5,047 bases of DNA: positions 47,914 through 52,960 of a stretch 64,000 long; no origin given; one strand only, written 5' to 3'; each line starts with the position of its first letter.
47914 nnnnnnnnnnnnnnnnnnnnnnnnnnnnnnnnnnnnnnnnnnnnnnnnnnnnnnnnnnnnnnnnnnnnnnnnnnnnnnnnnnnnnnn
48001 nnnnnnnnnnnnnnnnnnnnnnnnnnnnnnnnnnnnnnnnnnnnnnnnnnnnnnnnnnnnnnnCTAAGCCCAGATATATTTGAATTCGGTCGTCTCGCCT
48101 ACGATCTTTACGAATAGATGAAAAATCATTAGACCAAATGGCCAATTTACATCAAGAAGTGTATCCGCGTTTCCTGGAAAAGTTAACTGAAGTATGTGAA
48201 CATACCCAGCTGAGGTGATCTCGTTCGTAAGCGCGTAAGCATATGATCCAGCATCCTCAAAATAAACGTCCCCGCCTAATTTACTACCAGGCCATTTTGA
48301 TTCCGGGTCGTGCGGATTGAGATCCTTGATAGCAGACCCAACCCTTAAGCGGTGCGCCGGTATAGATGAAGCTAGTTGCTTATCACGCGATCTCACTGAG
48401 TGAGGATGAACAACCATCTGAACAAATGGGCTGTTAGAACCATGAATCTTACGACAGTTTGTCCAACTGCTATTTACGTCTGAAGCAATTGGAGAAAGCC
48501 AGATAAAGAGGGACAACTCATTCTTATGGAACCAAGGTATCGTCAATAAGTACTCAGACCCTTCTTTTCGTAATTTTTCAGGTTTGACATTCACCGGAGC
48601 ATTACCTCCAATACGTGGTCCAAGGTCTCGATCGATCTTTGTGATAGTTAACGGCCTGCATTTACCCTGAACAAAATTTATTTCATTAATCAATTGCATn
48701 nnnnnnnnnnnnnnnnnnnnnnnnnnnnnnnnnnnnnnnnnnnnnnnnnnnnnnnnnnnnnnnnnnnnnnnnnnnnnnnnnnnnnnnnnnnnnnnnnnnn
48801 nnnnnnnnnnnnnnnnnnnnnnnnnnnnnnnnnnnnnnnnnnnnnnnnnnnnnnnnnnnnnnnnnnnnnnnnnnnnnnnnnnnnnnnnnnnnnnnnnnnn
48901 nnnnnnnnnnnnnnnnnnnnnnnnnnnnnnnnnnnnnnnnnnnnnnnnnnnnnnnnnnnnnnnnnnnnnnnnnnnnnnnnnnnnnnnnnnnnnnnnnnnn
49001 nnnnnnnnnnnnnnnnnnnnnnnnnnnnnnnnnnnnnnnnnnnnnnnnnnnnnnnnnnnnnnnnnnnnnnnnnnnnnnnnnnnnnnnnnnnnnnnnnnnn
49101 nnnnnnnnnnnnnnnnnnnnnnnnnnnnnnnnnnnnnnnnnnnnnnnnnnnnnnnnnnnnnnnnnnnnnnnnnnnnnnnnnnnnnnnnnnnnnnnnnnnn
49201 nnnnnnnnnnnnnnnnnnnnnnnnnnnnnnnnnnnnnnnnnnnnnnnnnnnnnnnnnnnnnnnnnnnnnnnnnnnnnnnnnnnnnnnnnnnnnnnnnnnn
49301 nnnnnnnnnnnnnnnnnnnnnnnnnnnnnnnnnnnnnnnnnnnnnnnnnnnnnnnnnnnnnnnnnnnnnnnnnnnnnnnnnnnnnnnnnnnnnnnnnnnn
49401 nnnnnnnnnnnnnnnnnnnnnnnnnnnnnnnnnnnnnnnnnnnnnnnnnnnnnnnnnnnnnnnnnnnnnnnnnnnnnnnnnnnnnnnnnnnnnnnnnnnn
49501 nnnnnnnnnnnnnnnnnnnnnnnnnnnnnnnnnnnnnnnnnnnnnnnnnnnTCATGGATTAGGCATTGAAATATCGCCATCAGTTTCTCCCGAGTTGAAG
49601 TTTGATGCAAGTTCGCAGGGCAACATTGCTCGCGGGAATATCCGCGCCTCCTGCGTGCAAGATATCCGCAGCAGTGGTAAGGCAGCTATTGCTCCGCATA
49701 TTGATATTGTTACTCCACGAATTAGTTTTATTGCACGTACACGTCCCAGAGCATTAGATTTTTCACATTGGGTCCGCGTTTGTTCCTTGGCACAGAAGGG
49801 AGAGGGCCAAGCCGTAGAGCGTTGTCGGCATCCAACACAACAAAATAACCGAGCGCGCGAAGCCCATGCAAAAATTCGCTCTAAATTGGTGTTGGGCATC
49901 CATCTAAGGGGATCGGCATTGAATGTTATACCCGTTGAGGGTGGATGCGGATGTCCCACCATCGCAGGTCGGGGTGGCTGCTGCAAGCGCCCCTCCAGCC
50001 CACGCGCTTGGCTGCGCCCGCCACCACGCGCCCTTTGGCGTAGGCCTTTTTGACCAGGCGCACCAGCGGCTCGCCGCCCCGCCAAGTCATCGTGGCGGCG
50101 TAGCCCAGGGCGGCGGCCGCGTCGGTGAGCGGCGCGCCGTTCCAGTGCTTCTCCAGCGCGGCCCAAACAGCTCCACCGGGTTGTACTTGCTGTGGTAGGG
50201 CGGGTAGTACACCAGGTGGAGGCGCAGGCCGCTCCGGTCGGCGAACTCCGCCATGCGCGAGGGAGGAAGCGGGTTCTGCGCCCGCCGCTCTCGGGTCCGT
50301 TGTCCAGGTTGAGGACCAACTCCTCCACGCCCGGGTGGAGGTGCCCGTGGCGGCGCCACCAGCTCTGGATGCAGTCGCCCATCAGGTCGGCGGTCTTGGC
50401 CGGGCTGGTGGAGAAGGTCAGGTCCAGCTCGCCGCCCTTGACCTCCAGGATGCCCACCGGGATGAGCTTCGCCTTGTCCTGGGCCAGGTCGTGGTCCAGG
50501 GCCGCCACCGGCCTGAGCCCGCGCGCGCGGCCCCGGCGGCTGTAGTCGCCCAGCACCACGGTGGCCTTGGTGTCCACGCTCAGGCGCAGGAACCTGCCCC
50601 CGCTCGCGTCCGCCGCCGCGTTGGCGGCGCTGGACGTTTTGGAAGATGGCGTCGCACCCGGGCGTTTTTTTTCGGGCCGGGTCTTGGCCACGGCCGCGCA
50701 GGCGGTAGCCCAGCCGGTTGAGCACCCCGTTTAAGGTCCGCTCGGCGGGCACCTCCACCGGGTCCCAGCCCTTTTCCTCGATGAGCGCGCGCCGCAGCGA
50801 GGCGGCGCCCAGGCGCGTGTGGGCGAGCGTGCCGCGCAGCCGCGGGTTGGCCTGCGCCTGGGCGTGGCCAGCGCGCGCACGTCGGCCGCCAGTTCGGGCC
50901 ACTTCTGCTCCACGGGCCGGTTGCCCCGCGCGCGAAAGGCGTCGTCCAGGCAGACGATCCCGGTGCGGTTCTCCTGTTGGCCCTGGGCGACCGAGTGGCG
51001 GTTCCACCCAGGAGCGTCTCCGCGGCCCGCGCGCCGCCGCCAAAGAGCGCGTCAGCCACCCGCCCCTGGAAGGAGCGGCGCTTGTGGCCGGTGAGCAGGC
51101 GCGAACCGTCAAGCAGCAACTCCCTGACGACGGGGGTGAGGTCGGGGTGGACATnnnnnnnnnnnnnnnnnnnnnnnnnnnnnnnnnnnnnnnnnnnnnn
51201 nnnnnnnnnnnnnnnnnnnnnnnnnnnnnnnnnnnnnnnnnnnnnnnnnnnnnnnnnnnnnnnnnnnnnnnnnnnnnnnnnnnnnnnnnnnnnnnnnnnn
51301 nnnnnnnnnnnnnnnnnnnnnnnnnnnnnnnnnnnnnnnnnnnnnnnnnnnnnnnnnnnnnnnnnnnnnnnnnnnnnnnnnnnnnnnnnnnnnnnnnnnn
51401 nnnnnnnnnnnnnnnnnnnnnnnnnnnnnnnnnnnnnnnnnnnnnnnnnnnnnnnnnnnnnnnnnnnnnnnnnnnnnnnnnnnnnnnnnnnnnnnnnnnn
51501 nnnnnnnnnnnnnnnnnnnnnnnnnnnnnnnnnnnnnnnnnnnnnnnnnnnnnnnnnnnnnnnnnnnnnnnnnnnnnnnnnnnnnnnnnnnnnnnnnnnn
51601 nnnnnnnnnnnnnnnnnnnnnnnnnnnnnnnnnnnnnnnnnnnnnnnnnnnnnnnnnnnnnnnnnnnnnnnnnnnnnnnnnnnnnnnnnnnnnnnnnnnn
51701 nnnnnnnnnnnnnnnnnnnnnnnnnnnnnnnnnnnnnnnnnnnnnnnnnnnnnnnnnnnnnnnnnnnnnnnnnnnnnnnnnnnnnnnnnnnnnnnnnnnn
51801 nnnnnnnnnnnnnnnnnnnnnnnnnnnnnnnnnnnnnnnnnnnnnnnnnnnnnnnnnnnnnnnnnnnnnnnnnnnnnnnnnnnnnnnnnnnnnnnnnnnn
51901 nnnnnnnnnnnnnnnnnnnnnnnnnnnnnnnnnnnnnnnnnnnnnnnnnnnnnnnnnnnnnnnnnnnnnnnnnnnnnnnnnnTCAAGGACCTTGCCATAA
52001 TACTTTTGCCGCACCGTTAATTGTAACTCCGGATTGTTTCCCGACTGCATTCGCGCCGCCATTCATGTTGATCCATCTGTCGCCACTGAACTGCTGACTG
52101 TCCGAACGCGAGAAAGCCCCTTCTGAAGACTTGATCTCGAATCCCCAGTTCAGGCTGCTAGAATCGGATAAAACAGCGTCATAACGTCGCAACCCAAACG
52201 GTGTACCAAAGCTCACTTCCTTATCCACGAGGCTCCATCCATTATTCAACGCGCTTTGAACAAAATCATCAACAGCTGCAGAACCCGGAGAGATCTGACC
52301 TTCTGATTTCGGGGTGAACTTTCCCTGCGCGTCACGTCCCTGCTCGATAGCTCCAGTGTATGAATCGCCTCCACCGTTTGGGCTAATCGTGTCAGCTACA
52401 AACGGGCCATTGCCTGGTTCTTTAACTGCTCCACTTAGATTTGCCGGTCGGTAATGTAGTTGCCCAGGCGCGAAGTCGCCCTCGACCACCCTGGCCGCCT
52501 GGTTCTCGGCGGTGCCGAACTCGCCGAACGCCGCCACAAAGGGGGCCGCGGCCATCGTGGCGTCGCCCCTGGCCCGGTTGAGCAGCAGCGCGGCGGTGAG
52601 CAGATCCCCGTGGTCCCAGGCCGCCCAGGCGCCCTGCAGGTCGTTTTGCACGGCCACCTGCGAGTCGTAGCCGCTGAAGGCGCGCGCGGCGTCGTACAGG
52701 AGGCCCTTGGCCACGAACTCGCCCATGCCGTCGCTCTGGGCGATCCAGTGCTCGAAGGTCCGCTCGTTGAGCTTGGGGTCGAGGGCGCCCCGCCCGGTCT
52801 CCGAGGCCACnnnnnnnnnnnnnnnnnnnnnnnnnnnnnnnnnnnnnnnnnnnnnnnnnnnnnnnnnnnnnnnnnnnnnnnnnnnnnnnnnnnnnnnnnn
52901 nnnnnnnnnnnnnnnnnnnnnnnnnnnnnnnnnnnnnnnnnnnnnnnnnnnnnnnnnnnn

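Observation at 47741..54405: About 1 kb duplicated module: YwqG-like gene + intergenic region + toxin leader, joined to two unrelated toxin bodies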

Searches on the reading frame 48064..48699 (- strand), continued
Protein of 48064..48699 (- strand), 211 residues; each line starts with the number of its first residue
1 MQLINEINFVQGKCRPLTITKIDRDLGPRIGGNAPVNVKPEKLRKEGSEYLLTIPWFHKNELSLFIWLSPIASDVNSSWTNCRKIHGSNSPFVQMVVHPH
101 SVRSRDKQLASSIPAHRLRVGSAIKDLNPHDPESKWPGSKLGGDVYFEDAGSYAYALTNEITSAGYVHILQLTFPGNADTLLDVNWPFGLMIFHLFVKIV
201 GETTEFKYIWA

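Call 60: find_encoding_contigs(protein=P0008, flank=6000, max_places=3)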
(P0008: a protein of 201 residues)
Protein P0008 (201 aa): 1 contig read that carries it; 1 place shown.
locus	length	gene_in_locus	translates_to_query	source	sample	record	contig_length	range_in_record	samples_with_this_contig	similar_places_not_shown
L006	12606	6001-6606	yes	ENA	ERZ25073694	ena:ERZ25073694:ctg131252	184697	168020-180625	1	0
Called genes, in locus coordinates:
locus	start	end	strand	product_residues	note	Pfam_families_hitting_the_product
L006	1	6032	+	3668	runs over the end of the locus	-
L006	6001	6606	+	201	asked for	-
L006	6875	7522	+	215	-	-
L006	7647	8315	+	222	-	-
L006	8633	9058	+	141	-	PF14706:Tnp_DNA_bind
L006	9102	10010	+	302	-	PF01609:DDE_Tnp_1 (weak)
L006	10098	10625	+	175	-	PF13384:HTH_23, PF13518:HTH_28, PF13551:HTH_29, PF13412:HTH_24 (faint), PF13565:HTH_32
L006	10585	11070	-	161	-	-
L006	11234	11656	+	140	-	-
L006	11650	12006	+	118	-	PF05717:TnpB_IS66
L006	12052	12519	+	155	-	PF13007:LZ_Tnp_IS66, PF13005:zf-IS66 (weak)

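Call 61: find_encoding_contigs(protein=P0009, flank=6000, max_places=3)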
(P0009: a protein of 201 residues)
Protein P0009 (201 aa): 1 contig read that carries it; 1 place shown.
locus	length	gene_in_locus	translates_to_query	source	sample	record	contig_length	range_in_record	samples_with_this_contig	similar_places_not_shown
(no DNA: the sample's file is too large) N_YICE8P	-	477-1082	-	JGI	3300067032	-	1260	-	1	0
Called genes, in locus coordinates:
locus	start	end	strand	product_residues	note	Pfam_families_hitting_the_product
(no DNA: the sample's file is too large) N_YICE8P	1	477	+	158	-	?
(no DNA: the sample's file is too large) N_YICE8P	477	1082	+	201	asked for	-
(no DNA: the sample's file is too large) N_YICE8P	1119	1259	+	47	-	?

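Call 63: search_protein_families(library=pfam, max_evalue=0.01, proteins=[L006:3-3029:+, L006:3030-6029:+, L006:6875-7522:+, L006:7647-8315:+, L005:3754-4173:+])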
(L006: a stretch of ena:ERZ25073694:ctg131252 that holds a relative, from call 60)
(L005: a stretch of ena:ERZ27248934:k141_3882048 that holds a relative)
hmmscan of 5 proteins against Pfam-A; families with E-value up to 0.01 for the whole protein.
L006:3-3029:+ (1009 aa): 1 family
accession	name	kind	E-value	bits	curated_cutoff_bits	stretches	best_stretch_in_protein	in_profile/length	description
PF05593.20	RHS_repeat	-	3.8e-33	113.6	22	4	489-521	1-33/38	RHS Repeat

L006:3030-6029:+ (1000 aa): 6 families
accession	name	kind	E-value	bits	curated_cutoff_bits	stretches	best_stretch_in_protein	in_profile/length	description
PF07591.16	PT-HINT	-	5.8e-21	75.6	27.7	1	744-878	3-137/137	Pretoxin HINT domain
PF05203.21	Hom_end_hint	-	3.7e-08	34.1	32.1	1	736-768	1-33/228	Hom_end-associated Hint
PF08517.17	AXH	-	9.2e-06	26.6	33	1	737-820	1-87/116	Ataxin-1 and HBP1 module (AXH)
PF01079.26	Hint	-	3.3e-05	24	29.7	1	735-781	12-56/213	Hint module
PF05593.20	RHS_repeat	-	9.9e-05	23.1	22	1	352-380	1-31/38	RHS Repeat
PF14623.11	Vint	-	0.00021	21.6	27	1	736-830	2-81/166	Hint-domain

L006:6875-7522:+ (215 aa): 1 family
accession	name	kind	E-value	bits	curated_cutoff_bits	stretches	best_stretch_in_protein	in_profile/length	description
PF14256.11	YwiC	-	0.0032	18.2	25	1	26-120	9-96/126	YwiC-like protein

L006:7647-8315:+ (222 aa): 0 families

L005:3754-4173:+ (140 aa): 2 families
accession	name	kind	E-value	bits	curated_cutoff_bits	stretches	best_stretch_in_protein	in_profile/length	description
PF16881.10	LIAS_N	-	2.9e-07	31.3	27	1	12-50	58-96/96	N-terminal domain of lipoyl synthase of Radical_SAM family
PF04055.27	Radical_SAM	-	4.4e-06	27.4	29.5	1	66-131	2-72/166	Radical SAM superfamily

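Call 92: search_protein_families(library=ncbifam, max_evalue=0.1, proteins=[window:48064-48699:-])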
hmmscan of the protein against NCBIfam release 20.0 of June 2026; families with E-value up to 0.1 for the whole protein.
window:48064-48699:- (211 aa): 0 families

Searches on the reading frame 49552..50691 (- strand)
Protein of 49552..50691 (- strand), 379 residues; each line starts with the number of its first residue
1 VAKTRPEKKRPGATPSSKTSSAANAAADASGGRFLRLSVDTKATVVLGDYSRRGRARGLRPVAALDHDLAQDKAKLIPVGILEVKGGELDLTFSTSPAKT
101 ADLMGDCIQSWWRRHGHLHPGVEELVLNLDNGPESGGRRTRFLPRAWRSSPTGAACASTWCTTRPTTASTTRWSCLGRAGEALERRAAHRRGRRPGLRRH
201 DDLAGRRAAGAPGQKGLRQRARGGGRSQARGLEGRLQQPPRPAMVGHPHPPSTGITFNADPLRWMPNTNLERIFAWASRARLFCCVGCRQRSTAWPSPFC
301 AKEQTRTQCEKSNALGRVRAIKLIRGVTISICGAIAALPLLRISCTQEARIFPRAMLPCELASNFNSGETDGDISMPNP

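Call 71: search_protein_families(library=pfam, max_evalue=0.001, proteins=[window:49552-50691:-])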
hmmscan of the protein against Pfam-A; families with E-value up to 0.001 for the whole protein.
window:49552-50691:- (379 aa): 1 family
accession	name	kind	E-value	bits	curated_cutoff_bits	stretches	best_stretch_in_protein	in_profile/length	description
PF07592.17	DDE_Tnp_ISAZ013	-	4.7e-19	69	26.9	1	26-142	83-200/308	Rhodopirellula transposase DDE domain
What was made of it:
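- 49552..51154 (-): ISAzo13-type transposase gene (frameshifted) lying between the two repeat copies. Pfam DDE_Tnp_ISAZ013 (call 71).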

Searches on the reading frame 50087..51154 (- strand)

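Call 71: search_protein_families(library=pfam, max_evalue=0.001, proteins=[window:50087-51154:-])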
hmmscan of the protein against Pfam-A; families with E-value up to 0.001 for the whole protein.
window:50087-51154:- (355 aa): 1 family
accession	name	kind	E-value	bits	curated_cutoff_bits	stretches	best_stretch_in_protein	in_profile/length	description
PF07592.17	DDE_Tnp_ISAZ013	-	1.6e-14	54.1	26.9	2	299-330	202-235/308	Rhodopirellula transposase DDE domain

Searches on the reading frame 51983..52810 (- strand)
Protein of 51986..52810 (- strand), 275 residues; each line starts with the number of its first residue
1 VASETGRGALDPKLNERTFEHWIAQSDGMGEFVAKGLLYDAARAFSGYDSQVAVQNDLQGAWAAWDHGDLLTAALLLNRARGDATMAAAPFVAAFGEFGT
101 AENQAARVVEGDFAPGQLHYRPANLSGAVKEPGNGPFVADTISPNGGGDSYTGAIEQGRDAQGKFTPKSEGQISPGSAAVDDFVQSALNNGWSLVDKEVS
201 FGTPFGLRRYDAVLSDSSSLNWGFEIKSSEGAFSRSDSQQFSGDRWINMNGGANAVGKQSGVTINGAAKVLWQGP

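Call 12: search_protein_families(library=pfam, max_evalue=10, proteins=[window:51983-52699:-])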
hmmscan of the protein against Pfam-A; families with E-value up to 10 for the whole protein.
window:51983-52699:- (238 aa): 0 families

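Call 51: search_protein_families(library=pfam, max_evalue=1, proteins=[window:51986-52810:-])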
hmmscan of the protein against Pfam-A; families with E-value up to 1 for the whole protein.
seq(275 aa): 0 families
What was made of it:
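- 51481..51998 (-): Putative immunity gene of the copy 2 payload. Its ATG lies 13 nt before the toxin stop. One frameshift near 51840. No family match (call 51).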

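Call 92: search_protein_families(library=ncbifam, max_evalue=0.1, proteins=[window:51986-52810:-])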
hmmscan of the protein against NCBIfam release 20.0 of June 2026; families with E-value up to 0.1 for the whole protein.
seq(275 aa): 0 families

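Call 97: search_solved_structures(query=window:51986-52810:-, max_evalue=1)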
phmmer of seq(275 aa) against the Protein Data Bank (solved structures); distinct sequences matched with E-value up to 1: 0.
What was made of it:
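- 51983..53574 (-): Copy 2 payload gene. It has a 33-codon leader (ATG 53574), the last ~230 aa of the RHS region (53490-52805, ending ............) and a 275-aa unclassified tip. Three frameshifts as assembled. No Pfam or PDB match for the tip (calls 51, 97).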
